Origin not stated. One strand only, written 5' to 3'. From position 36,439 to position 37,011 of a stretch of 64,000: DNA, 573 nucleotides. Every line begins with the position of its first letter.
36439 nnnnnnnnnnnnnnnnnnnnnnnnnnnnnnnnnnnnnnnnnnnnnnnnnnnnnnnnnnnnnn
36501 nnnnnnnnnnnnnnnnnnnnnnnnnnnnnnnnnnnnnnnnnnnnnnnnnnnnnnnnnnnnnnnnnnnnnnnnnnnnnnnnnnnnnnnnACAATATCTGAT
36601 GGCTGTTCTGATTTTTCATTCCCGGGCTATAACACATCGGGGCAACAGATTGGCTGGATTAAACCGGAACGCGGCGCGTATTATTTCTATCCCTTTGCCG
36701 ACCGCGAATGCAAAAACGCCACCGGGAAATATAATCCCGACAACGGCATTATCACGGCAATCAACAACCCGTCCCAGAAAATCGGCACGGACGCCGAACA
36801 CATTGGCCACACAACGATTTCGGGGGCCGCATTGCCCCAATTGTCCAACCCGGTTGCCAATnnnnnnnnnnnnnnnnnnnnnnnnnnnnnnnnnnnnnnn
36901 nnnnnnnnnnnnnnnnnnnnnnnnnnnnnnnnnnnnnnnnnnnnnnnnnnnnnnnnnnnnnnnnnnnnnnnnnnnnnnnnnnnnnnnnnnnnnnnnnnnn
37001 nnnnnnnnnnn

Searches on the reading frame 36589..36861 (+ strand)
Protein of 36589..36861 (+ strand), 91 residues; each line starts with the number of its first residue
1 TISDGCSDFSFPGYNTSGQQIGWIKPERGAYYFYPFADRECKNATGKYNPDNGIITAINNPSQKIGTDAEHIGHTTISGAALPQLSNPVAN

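Call 15: search_protein_families(library=pfam, proteins=[window:36589-36861:+], max_evalue=10)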
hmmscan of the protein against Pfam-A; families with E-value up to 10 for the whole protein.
window:36589-36861:+ (91 aa): 0 families
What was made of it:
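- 36598..36810 (+): Small conserved beta domain, aa 248-318, with invariant C250 and C285 and no known family. No Pfam hit at E up to 10 (call 15).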
